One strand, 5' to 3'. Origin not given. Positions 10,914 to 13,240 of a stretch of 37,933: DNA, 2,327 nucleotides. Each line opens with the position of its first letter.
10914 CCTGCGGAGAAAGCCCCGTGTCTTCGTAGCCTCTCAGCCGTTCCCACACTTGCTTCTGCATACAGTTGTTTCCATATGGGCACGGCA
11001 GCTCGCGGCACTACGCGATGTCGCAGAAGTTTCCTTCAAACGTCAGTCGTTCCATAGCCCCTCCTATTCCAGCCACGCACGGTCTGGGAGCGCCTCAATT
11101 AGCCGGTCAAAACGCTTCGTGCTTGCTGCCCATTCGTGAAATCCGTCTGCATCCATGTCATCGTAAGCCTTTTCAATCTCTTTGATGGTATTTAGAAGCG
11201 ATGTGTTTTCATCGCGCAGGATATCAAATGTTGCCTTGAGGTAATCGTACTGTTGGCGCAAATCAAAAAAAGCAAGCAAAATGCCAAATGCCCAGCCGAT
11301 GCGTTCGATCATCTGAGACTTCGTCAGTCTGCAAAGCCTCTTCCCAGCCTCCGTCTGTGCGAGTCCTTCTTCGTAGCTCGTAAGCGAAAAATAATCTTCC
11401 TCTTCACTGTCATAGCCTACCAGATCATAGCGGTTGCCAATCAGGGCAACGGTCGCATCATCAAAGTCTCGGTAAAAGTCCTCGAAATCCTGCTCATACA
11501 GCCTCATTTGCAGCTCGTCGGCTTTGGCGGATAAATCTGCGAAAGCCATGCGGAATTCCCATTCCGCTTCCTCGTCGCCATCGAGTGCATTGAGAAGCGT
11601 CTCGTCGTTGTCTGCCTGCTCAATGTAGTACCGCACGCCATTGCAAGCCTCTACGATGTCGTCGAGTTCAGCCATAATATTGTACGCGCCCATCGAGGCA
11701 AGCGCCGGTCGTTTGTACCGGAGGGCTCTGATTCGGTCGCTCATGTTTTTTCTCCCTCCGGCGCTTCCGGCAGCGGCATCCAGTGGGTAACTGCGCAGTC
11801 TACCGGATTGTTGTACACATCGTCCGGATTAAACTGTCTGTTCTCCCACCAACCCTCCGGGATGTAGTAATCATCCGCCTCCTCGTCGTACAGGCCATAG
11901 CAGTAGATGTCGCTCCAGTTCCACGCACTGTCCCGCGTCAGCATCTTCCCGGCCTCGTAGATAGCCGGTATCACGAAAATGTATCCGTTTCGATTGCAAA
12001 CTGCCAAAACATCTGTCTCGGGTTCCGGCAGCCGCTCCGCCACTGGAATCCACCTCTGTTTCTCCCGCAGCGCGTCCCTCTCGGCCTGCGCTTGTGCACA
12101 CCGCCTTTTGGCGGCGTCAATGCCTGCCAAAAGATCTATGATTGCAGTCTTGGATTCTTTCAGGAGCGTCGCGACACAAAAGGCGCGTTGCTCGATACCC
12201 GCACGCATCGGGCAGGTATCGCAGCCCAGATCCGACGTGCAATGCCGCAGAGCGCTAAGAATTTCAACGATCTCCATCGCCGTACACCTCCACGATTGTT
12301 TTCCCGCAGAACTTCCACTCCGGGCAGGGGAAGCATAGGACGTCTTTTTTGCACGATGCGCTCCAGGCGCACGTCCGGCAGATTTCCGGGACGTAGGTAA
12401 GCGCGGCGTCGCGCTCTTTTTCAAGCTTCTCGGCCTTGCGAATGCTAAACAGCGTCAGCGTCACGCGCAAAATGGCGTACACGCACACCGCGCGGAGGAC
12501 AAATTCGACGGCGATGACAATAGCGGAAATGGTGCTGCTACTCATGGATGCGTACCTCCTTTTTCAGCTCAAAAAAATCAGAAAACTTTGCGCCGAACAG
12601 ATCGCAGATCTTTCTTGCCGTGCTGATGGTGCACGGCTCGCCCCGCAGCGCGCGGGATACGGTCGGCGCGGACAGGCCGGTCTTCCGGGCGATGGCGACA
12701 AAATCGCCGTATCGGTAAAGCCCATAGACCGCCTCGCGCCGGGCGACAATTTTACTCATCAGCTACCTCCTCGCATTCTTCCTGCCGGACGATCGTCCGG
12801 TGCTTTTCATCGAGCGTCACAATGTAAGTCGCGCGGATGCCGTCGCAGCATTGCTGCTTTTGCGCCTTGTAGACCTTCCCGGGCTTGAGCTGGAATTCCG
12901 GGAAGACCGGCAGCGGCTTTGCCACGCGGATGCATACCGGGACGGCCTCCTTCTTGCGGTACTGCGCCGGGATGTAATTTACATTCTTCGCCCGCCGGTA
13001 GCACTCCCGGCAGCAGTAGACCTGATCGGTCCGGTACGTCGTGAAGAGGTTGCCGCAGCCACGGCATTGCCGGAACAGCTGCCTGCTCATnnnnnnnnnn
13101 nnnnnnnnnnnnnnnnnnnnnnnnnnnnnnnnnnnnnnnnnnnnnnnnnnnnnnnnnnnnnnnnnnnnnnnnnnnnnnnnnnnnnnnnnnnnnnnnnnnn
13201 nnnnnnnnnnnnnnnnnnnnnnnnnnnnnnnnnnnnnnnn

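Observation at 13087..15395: ParA plus an atypical multi-domain ParB in a phage that also has an integrase and a tRNA-type attP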

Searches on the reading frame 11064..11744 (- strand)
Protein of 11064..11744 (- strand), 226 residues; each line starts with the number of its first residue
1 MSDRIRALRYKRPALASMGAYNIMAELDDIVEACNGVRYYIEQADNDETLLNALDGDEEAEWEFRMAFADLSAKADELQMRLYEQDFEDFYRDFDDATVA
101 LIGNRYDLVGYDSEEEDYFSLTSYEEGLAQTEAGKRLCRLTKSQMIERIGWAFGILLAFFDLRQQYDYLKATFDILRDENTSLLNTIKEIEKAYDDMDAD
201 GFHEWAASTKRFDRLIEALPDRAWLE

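Call 6: search_protein_families(library=pfam, proteins=[window:11064-11744:-], max_evalue=0.01)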
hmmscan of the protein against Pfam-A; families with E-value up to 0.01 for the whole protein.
window:11064-11744:- (226 aa): 1 family
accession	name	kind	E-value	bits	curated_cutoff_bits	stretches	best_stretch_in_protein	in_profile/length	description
PF02183.23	HALZ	-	2.5e-05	24.8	28.1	1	162-189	10-37/43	Homeobox associated leucine zipper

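Call 7: search_protein_families(library=phrogs, proteins=[window:11064-11744:-], max_evalue=0.01)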
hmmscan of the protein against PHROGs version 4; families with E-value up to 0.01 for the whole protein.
window:11064-11744:- (226 aa): 0 families

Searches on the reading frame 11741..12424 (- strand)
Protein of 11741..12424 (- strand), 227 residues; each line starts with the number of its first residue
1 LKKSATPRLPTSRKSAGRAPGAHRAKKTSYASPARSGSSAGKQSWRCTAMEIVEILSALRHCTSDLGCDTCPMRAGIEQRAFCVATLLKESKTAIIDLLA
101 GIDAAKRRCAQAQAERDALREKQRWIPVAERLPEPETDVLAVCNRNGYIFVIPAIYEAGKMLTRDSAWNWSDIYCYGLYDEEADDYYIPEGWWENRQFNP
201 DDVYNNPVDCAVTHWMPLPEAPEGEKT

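Call 6: search_protein_families(library=pfam, proteins=[window:11741-12424:-], max_evalue=0.01)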
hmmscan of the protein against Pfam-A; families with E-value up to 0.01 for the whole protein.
window:11741-12424:- (227 aa): 1 family
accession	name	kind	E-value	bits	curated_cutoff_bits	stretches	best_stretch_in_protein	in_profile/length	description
PF04448.17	DUF551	-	1.2e-11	45.8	22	1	125-223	2-68/68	Protein of unknown function (DUF551)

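Call 7: search_protein_families(library=phrogs, proteins=[window:11741-12424:-], max_evalue=0.01)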
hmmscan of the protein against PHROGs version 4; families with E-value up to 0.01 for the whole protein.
window:11741-12424:- (227 aa): 5 families
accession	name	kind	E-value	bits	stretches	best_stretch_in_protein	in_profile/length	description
phrog_924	-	unknown function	2.1e-13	51.5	1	111-225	78-153/267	-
phrog_60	-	unknown function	2.2e-08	35.1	1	122-223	220-280/461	-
phrog_7704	-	unknown function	3.4e-08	34.6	1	121-226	105-173/173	-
phrog_6925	-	unknown function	0.0011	20.2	0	190-223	82-112/113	-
phrog_15198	-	unknown function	0.0026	18.8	1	115-156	75-109/159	-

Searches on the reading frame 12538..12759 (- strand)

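Call 6: search_protein_families(library=pfam, proteins=[window:12538-12759:-], max_evalue=0.01)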
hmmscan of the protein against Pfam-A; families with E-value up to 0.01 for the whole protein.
window:12538-12759:- (73 aa): 4 families
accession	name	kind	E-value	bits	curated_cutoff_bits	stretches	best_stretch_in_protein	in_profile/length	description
PF13443.12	HTH_26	-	1.5e-08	35.2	22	1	24-68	17-63/63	Cro/C1-type HTH DNA-binding domain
PF13560.12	HTH_31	-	0.00056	20.6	27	1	22-57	19-56/64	Helix-turn-helix domain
PF01381.28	HTH_3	-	0.0011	19.4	23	1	23-61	15-54/55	Helix-turn-helix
PF00356.27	LacI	-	0.0097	16.1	27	0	23-48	5-29/46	Bacterial regulatory proteins, lacI family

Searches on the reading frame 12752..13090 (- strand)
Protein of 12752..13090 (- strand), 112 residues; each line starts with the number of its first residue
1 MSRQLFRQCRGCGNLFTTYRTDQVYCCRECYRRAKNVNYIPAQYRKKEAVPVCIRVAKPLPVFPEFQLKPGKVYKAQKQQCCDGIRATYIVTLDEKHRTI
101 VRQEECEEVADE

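Call 6: search_protein_families(library=pfam, proteins=[window:12752-13090:-], max_evalue=0.01)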
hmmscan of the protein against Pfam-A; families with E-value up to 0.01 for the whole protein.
window:12752-13090:- (112 aa): 0 families

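Call 7: search_protein_families(library=phrogs, proteins=[window:12752-13090:-], max_evalue=0.01)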
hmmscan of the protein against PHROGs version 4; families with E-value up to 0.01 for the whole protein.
window:12752-13090:- (112 aa): 3 families
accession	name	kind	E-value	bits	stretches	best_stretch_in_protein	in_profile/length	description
phrog_6975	-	unknown function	0.0027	19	1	5-75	12-59/149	-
phrog_1333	-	unknown function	0.0051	17.9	1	5-38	99-132/166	-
phrog_3794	-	unknown function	0.0063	17.1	0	7-38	9-41/50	-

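Call 65: search_protein_families(library=ncbifam, proteins=[window:12752-13090:-], max_evalue=0.01)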
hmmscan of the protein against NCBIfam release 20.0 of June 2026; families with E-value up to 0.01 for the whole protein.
window:12752-13090:- (112 aa): 0 families

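Call 66: search_protein_families(library=padloc, proteins=[window:12752-13090:-], max_evalue=0.01)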
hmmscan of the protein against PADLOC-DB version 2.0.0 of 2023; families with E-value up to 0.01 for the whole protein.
window:12752-13090:- (112 aa): 0 families
